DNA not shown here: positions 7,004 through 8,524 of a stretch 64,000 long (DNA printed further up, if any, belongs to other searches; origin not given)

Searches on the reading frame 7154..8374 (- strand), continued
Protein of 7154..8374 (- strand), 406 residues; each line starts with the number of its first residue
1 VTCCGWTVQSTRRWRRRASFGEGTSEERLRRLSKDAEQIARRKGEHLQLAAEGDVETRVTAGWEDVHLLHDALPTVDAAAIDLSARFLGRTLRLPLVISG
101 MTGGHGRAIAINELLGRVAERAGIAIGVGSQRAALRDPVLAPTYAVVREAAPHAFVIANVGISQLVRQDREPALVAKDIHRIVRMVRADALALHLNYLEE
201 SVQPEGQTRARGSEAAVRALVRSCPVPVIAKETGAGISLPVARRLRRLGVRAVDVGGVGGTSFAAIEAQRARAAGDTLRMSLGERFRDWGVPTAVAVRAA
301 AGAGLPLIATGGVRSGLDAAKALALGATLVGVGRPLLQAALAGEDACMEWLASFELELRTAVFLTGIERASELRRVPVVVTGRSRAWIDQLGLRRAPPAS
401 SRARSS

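Call 55: find_homologous_proteins(query=P0245, max_evalue=1e-40)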
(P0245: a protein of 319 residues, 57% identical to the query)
Query P0245 (319 aa): 4362 proteins with E <= 1e-40 among 8000 candidates; the best 120 are listed.
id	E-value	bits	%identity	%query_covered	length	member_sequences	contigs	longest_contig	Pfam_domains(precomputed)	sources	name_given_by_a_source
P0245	1.4e-190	650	100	100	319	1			PF01070.25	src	-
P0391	9.9e-160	549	85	100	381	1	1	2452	PF01070.25,PF00478.32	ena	-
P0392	4.7e-159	547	85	100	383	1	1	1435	PF01070.25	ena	-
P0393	1.0e-156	539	83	100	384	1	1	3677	PF01070.25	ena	-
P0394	8.1e-153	526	81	100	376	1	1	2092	PF01070.25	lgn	-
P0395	6.5e-152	523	84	100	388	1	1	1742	PF01070.25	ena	-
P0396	1.7e-151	522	81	100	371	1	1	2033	PF01070.25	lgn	-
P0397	7.5e-151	520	81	100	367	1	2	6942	PF01070.25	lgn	-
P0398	1.9e-150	518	81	100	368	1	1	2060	PF01070.25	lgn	-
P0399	2.5e-150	518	81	100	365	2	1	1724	PF01070.25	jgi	jgi:isopentenyl-diphosphate delta-isomerase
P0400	4.1e-150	517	80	100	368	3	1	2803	PF01070.25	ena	-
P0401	1.3e-149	516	80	100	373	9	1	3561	PF01070.25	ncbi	ncbi:MAG: type 2 isopentenyl-diphosphate Delta-isomerase [Thermomicrobiales bacterium]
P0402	4.2e-149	514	82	99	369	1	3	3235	PF01070.25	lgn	-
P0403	7.8e-149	513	79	100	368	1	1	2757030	PF01070.25,PF00478.32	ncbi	-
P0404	2.0e-148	512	78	100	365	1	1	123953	PF01070.25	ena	-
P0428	2.0e-101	357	60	100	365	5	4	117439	PF01070.25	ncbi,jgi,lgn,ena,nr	ncbi:MAG TPA: type 2 isopentenyl-diphosphate Delta-isomerase [Chloroflexota bacterium]|nr:type 2 iso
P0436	2.2e-99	351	58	98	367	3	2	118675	PF01070.25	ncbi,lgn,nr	ncbi:MAG: type 2 isopentenyl-diphosphate Delta-isomerase [Chloroflexi bacterium]|nr:type 2 isopenten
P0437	3.4e-99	350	58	97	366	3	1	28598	PF01070.25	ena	-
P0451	3.8e-98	347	56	99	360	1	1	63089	PF01070.25,PF00478.32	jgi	jgi:isopentenyl-diphosphate delta-isomerase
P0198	1.9e-96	341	57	99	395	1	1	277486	PF01070.25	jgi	jgi:isopentenyl-diphosphate delta-isomerase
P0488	2.6e-96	341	58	99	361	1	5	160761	PF01070.25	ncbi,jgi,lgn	ncbi:MAG TPA: type 2 isopentenyl-diphosphate Delta-isomerase [Chloroflexota bacterium]|jgi:isopenten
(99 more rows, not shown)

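Call 57: find_encoding_contigs(protein=P0403, flank=8000, max_places=1)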
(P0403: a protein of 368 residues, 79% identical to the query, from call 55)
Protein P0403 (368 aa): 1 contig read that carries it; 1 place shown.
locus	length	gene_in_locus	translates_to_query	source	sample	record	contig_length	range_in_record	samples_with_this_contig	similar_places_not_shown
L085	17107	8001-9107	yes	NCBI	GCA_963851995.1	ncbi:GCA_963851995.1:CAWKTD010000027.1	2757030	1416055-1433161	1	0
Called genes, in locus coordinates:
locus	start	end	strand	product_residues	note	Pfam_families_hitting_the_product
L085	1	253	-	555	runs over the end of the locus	PF00999:Na_H_Exchanger, PF02254:TrkA_N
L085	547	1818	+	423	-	PF16640:Big_3_5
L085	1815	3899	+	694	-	PF16640:Big_3_5 (weak), PF17656:ChapFlgA_N (faint), PF16640:Big_3_5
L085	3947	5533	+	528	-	PF16640:Big_3_5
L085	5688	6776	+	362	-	PF02481:DNA_processg_A, PF17782:WHD_DprA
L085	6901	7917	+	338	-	PF07885:Ion_trans_2, PF02254:TrkA_N, PF02080:TrkA_C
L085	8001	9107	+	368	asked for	PF01070:FMN_dh, PF00478:IMPDH (faint)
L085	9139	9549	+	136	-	PF05866:RusA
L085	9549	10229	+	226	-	PF18743:AHJR-like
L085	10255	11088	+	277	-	PF00296:Bac_luciferase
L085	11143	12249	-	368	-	PF08100:Dimerisation, PF00891:Methyltransf_2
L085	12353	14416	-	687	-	PF13625:Helicase_C_3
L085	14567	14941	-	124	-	PF02041:Auxin_BP (weak), PF02311:AraC_binding, PF07883:Cupin_2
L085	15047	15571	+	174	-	PF13463:HTH_27 (faint), PF12802:MarR_2, PF01047:MarR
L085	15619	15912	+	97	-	PF02686:GatC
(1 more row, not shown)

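Call 58: find_encoding_contigs(protein=P0428, flank=8000, max_places=1)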
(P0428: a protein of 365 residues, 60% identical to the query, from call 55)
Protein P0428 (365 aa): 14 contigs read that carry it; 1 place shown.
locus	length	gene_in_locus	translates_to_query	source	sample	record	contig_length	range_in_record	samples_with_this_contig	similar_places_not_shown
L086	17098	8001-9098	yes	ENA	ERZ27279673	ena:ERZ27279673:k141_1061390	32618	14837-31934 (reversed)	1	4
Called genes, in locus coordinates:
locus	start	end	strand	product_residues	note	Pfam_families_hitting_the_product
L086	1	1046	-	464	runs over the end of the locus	PF05977:MFS_3, PF07690:MFS_1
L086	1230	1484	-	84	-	PF06107:DUF951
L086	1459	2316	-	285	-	PF00215:OMPdecase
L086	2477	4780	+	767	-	PF01315:Ald_Xan_dh_C, PF02738:MoCoBD_1, PF20256:MoCoBD_2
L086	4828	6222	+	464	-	PF08309:LVIVD (faint)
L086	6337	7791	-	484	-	PF20695:UbiD_N, PF01977:UbiD, PF20696:UbiD_C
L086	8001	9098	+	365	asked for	PF01070:FMN_dh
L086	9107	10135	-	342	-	PF13379:NMT1_2, PF09084:NMT1, PF12974:Phosphonate-bd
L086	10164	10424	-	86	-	-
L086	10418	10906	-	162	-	PF05168:HEPN (weak)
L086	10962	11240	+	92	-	-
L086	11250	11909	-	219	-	PF02190:LON_substr_bdg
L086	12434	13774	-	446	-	PF08309:LVIVD (faint)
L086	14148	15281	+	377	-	PF00355:Rieske, PF19301:LigXa_C (weak)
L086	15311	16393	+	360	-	PF00296:Bac_luciferase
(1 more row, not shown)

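Call 59: find_encoding_contigs(protein=P0437, flank=10000, max_places=1)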
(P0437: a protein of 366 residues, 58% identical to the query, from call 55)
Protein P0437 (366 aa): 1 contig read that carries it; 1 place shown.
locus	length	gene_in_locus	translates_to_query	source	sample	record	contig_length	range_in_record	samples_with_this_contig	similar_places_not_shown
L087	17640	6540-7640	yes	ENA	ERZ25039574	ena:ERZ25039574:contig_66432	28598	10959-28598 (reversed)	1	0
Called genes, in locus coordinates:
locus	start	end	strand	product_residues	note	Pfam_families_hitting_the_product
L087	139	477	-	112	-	PF10282:Lactonase (weak)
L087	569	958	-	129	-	-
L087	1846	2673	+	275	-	PF10282:Lactonase (weak)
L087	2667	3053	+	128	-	-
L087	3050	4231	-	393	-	-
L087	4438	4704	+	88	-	-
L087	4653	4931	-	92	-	PF01266:DAO (weak), PF04820:Trp_halogenase (weak), PF13450:NAD_binding_8 (weak)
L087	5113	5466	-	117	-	-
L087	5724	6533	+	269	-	PF01977:UbiD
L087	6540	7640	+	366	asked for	PF01070:FMN_dh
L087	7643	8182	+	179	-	PF02441:Flavoprotein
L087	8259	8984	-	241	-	-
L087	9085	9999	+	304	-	-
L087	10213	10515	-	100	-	-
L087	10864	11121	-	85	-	-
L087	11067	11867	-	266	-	-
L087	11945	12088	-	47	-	-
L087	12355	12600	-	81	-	-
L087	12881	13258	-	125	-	PF00892:EamA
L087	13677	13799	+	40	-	-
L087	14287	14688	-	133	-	-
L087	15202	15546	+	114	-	PF00586:AIRS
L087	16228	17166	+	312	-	PF00156:Pribosyltran (weak)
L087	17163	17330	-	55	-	-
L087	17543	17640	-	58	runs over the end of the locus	-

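Call 60: find_encoding_contigs(protein=P0436, flank=8000, max_places=1)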
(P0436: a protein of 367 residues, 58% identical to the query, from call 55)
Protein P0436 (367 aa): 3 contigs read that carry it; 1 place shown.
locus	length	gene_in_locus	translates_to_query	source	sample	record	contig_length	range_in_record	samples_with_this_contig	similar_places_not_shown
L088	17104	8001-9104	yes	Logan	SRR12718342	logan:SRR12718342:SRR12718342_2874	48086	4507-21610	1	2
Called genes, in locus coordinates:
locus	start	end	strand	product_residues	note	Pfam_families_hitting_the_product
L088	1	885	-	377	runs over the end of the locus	PF00890:FAD_binding_2 (weak), PF01266:DAO, PF02558:ApbA (weak), PF13450:NAD_binding_8 (weak)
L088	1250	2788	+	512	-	PF12072:RNase_Y_N, PF00013:KH_1, PF22891:KH_PNO1_2nd (faint), PF08668:HDOD (faint), PF01966:HD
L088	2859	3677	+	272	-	-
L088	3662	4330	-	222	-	PF25917:BSH_RND (faint), PF00364:Biotin_lipoyl (faint), PF25973:BSH_CzcB (faint), PF25954:Beta-barrel_RND_2 (faint)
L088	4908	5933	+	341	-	PF00676:E1_dh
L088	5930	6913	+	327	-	PF02779:Transket_pyr, PF02780:Transketolase_C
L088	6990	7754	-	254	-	PF23441:SDR (faint), PF00106:adh_short, PF08659:KR, PF13561:adh_short_C2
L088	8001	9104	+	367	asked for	PF01070:FMN_dh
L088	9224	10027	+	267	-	PF01261:AP_endonuc_2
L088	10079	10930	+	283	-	PF01261:AP_endonuc_2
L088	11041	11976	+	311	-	PF01040:UbiA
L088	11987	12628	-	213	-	PF02230:Abhydrolase_2, PF12697:Abhydrolase_6 (weak)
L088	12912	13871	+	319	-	PF00005:ABC_tran, PF13304:AAA_21 (faint), PF08352:oligo_HPY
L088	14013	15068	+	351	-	PF00005:ABC_tran, PF13304:AAA_21 (faint), PF13401:AAA_22 (weak), PF08352:oligo_HPY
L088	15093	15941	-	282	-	PF12911:OppC_N, PF00528:BPD_transp_1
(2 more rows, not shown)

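Call 61: find_encoding_contigs(protein=P0488, flank=8000, max_places=1)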
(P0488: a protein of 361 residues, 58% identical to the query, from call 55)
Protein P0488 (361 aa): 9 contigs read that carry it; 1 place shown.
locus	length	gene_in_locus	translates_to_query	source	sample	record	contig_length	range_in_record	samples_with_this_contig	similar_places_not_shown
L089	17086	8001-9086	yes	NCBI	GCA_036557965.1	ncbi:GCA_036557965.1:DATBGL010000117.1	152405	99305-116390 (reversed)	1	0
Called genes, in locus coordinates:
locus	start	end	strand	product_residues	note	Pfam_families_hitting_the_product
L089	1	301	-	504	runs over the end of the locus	PF13620:CarboxypepD_reg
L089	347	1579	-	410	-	-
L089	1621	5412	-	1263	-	-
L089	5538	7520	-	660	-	PF02012:BNR (faint), PF15902:Sortilin-Vps10 (weak)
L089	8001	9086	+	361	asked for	PF01070:FMN_dh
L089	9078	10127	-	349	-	PF13379:NMT1_2, PF09084:NMT1, PF12974:Phosphonate-bd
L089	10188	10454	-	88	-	-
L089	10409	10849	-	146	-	PF05168:HEPN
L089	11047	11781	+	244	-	PF03009:GDPD, PF13653:GDPD_2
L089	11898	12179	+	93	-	-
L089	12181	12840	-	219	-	PF02190:LON_substr_bdg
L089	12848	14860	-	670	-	PF12706:Lactamase_B_2, PF23023:Anti-Pycsar_Apyc1, PF00027:cNMP_binding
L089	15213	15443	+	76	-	-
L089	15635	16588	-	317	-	PF01436:NHL (faint), PF22494:choice_anch_I (faint)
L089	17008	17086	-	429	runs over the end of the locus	PF00872:Transposase_mut (weak)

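Call 62: find_encoding_contigs(protein=P0451, flank=8000, max_places=1)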
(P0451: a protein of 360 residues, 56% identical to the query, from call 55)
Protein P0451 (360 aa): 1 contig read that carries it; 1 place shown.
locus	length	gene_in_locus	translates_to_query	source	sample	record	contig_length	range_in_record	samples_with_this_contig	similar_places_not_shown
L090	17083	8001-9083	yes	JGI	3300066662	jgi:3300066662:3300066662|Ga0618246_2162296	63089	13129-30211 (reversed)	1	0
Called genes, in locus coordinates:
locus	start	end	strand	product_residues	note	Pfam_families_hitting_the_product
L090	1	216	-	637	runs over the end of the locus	PF03098:An_peroxidase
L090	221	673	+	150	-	-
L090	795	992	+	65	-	-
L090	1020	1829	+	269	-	PF00561:Abhydrolase_1, PF12146:Hydrolase_4 (weak), PF12697:Abhydrolase_6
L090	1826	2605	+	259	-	PF01177:Asp_Glu_race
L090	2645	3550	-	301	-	PF00296:Bac_luciferase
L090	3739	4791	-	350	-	PF02445:NadA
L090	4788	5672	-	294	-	PF02749:QRPTase_N, PF01729:QRPTase_C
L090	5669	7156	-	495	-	PF00890:FAD_binding_2, PF01266:DAO, PF03486:HI0933_like (faint), PF07992:Pyr_redox_2 (faint), PF02910:Succ_DH_flav_C (weak)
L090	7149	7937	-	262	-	PF00293:NUDIX, PF19368:WHD_AraR, PF21906:WHD_NrtR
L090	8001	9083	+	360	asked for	PF00478:IMPDH (faint), PF01070:FMN_dh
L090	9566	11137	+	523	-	PF01590:GAF, PF13185:GAF_2, PF13492:GAF_3, PF00989:PAS (weak), PF08448:PAS_4, PF12860:PAS_7, PF00512:HisKA, PF02518:HATPase_c, +1 more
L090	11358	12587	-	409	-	PF00364:Biotin_lipoyl, PF02817:E3_binding, PF00198:2-oxoacid_dh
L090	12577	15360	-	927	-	PF00676:E1_dh, PF02779:Transket_pyr, PF16870:OxoGdeHyase_C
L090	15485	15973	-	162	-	PF00188:CAP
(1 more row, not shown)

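Call 65: find_related_loci(query=A2, collection=metagenome_contigs, flank=8000)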
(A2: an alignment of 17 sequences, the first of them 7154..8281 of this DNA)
Query A2 (375 aa) in metagenome_contigs; peptide patterns used: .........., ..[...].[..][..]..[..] (x = any residue, [..] = any of these).
600 stretches matched a pattern (row limit reached: there are more); 569 encode a relative of the query (tblastn E <= 1e-3); the best 80 are kept; 80 distinct loci.
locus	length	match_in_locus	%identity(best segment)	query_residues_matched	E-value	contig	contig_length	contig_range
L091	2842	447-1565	80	1-373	0e+0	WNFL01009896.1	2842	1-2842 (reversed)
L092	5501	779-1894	80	4-375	0e+0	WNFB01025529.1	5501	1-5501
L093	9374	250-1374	81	1-375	0e+0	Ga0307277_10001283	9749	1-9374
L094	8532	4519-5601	83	4-364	0e+0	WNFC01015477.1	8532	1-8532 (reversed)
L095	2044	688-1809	78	1-374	0e+0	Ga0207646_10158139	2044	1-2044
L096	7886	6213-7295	79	4-364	4e-180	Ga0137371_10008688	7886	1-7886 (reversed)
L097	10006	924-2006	79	4-364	1e-179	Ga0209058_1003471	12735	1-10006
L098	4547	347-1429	79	4-364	0e+0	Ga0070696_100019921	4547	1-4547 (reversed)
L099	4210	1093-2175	79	4-364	0e+0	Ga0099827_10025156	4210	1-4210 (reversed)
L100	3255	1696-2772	76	2-360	0e+0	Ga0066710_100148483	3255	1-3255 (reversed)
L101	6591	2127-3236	73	4-373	3e-160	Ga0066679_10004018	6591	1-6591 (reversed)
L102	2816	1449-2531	75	4-364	2e-168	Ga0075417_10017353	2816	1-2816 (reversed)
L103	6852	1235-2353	74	3-375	6e-157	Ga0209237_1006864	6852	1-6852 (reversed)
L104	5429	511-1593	70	2-362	8e-156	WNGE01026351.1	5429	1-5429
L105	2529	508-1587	76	3-362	1e-163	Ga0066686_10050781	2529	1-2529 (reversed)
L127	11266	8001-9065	61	6-360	3e-129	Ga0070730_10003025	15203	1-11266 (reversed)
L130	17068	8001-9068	59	6-361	2e-126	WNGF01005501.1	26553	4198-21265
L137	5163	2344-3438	60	6-371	5e-126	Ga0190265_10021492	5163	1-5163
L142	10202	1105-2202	58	1-366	4e-123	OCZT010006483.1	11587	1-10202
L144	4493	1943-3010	61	6-361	5e-123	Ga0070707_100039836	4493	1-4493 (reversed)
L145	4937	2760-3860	58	5-371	9e-122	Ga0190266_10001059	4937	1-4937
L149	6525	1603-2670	56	6-361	1e-119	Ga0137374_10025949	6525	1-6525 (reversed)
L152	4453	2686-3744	59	11-363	3e-120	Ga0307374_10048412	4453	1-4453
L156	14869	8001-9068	55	5-362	2e-117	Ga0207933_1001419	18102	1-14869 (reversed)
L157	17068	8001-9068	60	6-361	7e-117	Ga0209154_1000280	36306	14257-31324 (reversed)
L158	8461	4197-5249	58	11-361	1e-116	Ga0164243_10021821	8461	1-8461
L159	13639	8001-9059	59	8-360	5e-116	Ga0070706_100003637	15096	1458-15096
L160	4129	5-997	60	31-361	1e-117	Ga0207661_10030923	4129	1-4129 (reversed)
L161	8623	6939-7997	56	11-363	1e-115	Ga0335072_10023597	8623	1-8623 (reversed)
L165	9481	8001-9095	56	14-375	3e-115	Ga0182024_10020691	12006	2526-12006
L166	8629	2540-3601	56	7-360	3e-115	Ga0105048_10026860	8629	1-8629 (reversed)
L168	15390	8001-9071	61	7-364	2e-114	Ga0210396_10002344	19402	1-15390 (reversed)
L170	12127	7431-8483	60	7-360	2e-113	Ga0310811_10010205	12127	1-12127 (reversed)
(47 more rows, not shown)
